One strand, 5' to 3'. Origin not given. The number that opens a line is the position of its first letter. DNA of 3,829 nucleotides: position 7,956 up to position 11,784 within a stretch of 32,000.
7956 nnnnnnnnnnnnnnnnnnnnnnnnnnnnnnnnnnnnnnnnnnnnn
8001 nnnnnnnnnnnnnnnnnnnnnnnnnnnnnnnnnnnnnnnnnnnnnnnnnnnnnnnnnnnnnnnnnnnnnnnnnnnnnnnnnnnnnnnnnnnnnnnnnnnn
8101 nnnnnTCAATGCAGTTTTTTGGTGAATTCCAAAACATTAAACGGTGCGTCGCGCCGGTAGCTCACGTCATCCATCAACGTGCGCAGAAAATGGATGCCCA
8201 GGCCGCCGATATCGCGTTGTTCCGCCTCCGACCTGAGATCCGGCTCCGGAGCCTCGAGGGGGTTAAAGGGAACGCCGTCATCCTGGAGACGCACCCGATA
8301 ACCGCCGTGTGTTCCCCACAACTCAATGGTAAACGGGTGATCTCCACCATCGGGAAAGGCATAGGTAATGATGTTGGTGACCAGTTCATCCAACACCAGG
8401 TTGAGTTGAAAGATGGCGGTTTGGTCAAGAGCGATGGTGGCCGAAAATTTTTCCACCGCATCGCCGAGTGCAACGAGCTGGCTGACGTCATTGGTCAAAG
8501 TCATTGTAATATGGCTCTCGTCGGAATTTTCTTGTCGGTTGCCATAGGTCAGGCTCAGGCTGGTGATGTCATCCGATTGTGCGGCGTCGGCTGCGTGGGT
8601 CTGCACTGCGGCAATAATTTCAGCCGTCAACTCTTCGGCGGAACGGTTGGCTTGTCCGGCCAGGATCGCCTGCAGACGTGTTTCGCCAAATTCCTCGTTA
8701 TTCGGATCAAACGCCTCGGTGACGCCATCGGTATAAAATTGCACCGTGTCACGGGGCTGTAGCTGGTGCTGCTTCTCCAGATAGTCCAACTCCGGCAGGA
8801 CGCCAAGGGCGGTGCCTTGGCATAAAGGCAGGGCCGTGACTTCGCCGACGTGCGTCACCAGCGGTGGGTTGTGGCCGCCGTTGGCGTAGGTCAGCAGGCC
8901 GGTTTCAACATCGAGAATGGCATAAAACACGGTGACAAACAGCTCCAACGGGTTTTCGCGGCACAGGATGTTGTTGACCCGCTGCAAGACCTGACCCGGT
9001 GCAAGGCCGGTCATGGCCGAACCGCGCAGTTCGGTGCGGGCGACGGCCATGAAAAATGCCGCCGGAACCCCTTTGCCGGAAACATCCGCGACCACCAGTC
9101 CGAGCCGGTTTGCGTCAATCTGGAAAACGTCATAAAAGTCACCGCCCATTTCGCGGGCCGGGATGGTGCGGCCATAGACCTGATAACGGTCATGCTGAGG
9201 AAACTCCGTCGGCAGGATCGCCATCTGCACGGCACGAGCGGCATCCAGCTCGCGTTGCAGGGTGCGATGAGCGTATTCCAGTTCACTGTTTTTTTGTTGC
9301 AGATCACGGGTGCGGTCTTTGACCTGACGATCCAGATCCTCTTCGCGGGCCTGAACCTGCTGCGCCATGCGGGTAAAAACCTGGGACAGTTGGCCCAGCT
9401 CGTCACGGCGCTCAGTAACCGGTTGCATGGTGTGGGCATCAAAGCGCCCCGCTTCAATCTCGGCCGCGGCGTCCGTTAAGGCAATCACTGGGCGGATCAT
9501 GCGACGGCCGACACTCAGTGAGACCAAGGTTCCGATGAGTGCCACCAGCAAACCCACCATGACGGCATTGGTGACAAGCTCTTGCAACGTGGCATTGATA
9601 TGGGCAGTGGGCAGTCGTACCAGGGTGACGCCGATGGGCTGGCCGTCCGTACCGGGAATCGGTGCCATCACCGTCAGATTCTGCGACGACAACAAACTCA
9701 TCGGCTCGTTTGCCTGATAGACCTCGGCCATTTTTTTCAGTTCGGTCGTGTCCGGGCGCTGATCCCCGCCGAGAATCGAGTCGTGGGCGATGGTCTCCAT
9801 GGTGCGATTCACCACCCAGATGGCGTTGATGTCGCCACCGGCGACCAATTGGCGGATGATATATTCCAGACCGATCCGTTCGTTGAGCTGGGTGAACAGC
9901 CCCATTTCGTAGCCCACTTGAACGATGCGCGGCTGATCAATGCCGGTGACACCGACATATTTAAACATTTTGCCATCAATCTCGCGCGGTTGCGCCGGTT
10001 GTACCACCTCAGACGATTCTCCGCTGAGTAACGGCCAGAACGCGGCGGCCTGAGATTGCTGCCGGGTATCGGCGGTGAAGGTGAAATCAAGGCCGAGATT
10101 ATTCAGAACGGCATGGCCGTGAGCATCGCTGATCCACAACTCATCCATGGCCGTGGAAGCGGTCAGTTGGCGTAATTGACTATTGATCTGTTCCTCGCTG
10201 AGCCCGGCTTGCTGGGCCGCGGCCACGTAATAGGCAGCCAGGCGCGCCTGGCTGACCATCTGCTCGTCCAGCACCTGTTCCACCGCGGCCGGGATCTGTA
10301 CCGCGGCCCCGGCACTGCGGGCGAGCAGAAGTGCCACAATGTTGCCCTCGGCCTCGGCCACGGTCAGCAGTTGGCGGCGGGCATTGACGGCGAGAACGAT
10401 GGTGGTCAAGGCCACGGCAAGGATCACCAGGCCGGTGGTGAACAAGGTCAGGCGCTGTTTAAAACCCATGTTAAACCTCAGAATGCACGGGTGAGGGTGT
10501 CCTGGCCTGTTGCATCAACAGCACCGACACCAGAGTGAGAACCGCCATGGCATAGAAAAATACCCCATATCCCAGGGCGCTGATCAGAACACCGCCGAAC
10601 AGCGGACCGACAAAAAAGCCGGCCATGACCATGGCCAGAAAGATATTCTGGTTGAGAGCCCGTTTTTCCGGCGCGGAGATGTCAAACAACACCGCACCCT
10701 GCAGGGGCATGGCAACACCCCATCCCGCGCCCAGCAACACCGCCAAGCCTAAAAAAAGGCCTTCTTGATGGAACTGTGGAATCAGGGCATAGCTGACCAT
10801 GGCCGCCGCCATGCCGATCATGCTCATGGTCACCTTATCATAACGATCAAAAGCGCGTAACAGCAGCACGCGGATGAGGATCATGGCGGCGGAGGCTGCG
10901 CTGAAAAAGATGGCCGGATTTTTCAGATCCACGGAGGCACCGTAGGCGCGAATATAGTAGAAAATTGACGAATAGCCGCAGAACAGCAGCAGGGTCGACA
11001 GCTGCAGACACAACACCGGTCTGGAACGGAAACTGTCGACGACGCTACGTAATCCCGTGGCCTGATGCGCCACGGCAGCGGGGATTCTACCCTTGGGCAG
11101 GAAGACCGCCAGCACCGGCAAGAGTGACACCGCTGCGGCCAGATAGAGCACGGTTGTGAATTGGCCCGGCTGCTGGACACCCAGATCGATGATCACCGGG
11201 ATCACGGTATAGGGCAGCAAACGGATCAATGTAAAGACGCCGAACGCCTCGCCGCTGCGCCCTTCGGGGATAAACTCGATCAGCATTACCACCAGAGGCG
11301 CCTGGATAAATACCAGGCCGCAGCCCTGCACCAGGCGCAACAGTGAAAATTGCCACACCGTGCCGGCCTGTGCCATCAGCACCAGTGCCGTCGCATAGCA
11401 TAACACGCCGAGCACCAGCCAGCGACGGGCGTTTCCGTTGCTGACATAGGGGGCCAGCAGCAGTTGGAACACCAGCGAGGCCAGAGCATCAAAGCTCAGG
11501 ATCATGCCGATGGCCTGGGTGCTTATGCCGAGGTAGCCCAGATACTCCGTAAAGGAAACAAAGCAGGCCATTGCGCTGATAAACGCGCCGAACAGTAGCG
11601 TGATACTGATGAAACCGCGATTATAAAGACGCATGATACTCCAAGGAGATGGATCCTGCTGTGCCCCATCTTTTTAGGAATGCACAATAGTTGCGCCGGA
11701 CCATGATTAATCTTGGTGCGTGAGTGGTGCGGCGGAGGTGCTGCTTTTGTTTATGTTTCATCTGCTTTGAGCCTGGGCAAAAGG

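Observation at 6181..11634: A partner-switching operon has no sigma factor, and its anti-sigma-like kinase module is fused to a GNAT acetyltransferase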

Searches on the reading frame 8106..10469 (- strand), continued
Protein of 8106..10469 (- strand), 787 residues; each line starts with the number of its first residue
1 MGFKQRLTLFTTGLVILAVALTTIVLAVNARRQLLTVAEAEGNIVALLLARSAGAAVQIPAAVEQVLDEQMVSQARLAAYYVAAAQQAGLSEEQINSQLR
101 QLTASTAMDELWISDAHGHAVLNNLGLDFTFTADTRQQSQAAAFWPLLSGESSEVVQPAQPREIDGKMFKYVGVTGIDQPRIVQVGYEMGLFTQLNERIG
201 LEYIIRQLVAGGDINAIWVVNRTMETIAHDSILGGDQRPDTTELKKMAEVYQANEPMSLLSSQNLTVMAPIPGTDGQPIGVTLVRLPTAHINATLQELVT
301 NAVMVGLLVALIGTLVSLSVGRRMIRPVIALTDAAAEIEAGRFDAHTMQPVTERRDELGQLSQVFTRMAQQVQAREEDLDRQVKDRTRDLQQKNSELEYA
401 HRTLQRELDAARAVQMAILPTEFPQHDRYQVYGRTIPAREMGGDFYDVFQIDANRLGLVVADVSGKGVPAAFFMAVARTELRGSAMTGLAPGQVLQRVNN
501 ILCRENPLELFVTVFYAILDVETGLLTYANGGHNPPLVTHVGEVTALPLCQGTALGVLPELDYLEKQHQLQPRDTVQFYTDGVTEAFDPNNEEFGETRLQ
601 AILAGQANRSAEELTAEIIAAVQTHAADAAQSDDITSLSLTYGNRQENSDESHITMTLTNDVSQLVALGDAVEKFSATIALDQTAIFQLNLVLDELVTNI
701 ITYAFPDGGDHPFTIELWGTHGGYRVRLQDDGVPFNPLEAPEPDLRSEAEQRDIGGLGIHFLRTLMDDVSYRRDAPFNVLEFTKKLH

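Call 70: find_encoding_contigs(protein=P0346, flank=6000, max_places=1)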
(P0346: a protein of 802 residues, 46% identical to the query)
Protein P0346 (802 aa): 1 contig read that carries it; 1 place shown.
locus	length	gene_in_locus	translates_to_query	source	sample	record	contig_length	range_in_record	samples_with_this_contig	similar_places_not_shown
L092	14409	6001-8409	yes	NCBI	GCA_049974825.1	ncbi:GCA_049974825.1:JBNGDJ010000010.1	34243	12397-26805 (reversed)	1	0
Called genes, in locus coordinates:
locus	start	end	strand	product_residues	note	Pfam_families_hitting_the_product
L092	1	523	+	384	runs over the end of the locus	PF04443:LuxE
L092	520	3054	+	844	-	PF05893:LuxC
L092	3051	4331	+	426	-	PF00501:AMP-binding (weak)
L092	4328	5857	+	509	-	PF13581:HATPase_c_2, PF00583:Acetyltransf_1 (weak), PF13508:Acetyltransf_7 (faint)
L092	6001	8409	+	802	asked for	PF00672:HAMP, PF07228:SpoIIE, PF13581:HATPase_c_2, PF02518:HATPase_c (weak)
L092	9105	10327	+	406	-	PF06103:DUF948 (faint), PF00672:HAMP, PF00015:MCPsignal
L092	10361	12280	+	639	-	PF00005:ABC_tran, PF02463:SMC_N (faint), PF13191:AAA_16 (faint), PF13476:AAA_23 (faint), PF13555:AAA_29 (faint), PF12848:ABC_tran_Xtn, PF00005:ABC_tran, PF16326:ABC_tran_CTD, +3 more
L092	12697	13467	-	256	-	PF00117:GATase, PF07722:Peptidase_C26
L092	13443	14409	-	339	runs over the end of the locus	PF12224:Amidoligase_2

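Call 71: find_encoding_contigs(protein=P0365, flank=6000, max_places=1)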
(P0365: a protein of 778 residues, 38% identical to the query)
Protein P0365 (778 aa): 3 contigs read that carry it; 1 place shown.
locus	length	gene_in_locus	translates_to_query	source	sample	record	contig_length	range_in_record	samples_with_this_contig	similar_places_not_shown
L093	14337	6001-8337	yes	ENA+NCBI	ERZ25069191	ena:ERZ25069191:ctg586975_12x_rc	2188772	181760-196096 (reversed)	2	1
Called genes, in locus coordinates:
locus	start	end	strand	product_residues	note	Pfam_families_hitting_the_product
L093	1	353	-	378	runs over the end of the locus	PF00190:Cupin_1 (faint), PF07883:Cupin_2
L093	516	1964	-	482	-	PF00070:Pyr_redox (faint), PF00890:FAD_binding_2, PF01134:GIDA (faint), PF01266:DAO, PF03486:HI0933_like, PF07992:Pyr_redox_2 (faint), PF12831:FAD_oxidored, PF13450:NAD_binding_8 (weak)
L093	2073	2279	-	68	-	-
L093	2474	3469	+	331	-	-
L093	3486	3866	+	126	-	PF00903:Glyoxalase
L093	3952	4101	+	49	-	-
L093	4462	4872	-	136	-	PF12680:SnoaL_2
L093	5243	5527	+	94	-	-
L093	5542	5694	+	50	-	-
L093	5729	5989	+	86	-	-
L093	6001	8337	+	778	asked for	PF00672:HAMP, PF02518:HATPase_c (faint), PF07228:SpoIIE, PF13581:HATPase_c_2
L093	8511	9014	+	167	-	PF00072:Response_reg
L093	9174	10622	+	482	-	PF13185:GAF_2 (weak), PF00512:HisKA, PF02518:HATPase_c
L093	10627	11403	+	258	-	PF00512:HisKA, PF02518:HATPase_c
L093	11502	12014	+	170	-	PF00072:Response_reg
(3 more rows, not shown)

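Call 84: find_encoding_contigs(protein=P0341, flank=6000, max_places=1)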
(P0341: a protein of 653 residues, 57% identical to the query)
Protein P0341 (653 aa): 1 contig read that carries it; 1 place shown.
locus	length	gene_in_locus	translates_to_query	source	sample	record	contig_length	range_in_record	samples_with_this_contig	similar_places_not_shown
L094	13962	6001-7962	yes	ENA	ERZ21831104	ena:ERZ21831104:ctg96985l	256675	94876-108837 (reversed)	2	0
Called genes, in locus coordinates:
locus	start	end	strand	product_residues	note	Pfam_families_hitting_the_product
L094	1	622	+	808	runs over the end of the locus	PF16313:DUF4953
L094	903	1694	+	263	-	PF12974:Phosphonate-bd (faint), PF00497:SBP_bac_3, PF10613:Lig_chan-Glu_bd (weak)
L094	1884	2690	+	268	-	PF00528:BPD_transp_1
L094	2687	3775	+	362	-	PF02463:SMC_N, PF00005:ABC_tran, PF13304:AAA_21 (faint)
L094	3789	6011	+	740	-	PF00916:Sulfate_transp, PF01740:STAS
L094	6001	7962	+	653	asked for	PF00672:HAMP (weak), PF07228:SpoIIE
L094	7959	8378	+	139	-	PF13581:HATPase_c_2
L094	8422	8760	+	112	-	PF01740:STAS, PF13466:STAS_2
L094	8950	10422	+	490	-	PF00497:SBP_bac_3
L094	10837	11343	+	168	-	PF01584:CheW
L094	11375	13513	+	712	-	PF12729:4HB_MCP_1, PF00015:MCPsignal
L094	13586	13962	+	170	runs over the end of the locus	-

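Call 85: find_encoding_contigs(protein=P0353, flank=6000, max_places=1)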
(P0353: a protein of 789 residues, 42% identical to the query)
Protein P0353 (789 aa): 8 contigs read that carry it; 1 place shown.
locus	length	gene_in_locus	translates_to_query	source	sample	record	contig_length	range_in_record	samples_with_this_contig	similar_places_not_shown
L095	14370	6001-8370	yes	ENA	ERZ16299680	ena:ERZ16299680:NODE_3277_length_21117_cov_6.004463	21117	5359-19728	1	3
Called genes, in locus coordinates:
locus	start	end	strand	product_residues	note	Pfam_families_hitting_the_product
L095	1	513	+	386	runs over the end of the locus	PF04443:LuxE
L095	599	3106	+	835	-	PF05893:LuxC, PF00501:AMP-binding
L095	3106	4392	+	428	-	PF00501:AMP-binding (weak)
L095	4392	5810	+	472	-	PF13581:HATPase_c_2, PF00583:Acetyltransf_1, PF13508:Acetyltransf_7 (weak)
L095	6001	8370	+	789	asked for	PF00672:HAMP, PF07228:SpoIIE, PF13581:HATPase_c_2, PF02518:HATPase_c (faint)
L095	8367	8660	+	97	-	PF01740:STAS, PF13466:STAS_2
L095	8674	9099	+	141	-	PF07883:Cupin_2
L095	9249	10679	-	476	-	PF02321:OEP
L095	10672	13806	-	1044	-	PF00873:ACR_tran, PF02355:SecD_SecF_C (faint), PF03176:MMPL (faint)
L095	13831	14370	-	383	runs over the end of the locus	PF25973:BSH_CzcB (faint), PF25917:BSH_RND, PF25881:HH_YBHG (faint), PF25876:HH_MFP_RND, PF25944:Beta-barrel_RND, PF25967:RND-MFP_C, PF25975:CzcB_C (weak), PF25989:YknX_C, +2 more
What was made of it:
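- Two of 6 look-ups have the fusion adjacent: L092 and L095, the latter also with STAS (calls 70, 85).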

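Call 88: search_protein_families(library=padloc, proteins=[window:8106-10469:-], max_evalue=0.001)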
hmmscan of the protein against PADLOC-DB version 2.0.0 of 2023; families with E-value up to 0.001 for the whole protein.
window:8106-10469:- (787 aa): 0 families

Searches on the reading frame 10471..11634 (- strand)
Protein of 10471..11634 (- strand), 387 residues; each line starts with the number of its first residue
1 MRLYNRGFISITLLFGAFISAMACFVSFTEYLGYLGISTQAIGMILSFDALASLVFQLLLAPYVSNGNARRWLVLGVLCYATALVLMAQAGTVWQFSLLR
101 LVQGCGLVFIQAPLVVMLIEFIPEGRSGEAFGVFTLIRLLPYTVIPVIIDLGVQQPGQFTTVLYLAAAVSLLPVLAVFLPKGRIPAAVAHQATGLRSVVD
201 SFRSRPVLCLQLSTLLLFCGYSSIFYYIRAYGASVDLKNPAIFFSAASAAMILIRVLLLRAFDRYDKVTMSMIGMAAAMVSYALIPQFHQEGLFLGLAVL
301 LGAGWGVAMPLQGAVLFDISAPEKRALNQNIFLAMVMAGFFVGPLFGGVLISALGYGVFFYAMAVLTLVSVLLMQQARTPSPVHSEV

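Call 3: search_protein_families(library=pfam, proteins=[window:10471-11634:-], max_evalue=0.1)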
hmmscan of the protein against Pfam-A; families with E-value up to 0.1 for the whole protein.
window:10471-11634:- (387 aa): 1 family
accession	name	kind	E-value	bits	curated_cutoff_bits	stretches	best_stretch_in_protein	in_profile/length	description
PF07690.21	MFS_1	-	1.1e-35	123.6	33.4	2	14-314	2-317/347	Major Facilitator Superfamily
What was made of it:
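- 10471..11634 (-): MFS transporter (387 aa), first gene of the operon. Pfam MFS_1, E 1.1e-35 (call 3).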

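Call 7: search_protein_families(library=ncbifam, proteins=[window:10471-11634:-], max_evalue=0.01)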
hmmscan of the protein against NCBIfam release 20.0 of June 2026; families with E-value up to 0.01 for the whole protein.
window:10471-11634:- (387 aa): 9 families
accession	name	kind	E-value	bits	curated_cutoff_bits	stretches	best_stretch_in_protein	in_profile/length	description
TIGR00880.1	2_A_01_02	superfamily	3.2e-12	46.8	131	2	246-374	5-134/141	multidrug resistance protein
NF009048.0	PRK12382.1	subfamily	9.8e-08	31.2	364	1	35-373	46-384/392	arabinose transporter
TIGR00895.1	2A0115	subfamily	4.8e-06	25.8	418.55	2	35-180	47-193/398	aromatic acid/H+ symport family MFS transporter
TIGR00893.1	2A0114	subfamily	0.00024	20.2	395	0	111-179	329-397/399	D-galactonate transporter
TIGR00881.1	2A0104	subfamily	0.0003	19.9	407.75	1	35-176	25-166/379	phosphoglycerate transporter protein PgtP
NF003477.0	PRK05122.1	subfamily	0.001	17.8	374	1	33-377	46-390/404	MFS transporter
TIGR00711.1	efflux_EmrB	subfamily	0.0018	17.1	230.2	1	294-373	93-172/485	DHA2 family efflux MFS transporter permease subunit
NF011931.1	PRK15402.1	subfamily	0.0071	15.2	439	1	52-112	56-116/401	MdfA family multidrug efflux MFS transporter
NF008314.0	PRK11102.1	equivalog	0.0092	15.3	303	0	35-281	40-292/396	Bcr/CflA family multidrug efflux MFS transporter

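Call 88: search_protein_families(library=padloc, proteins=[window:10471-11634:-], max_evalue=0.001)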
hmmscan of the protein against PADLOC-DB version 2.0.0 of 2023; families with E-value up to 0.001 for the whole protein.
window:10471-11634:- (387 aa): 0 families
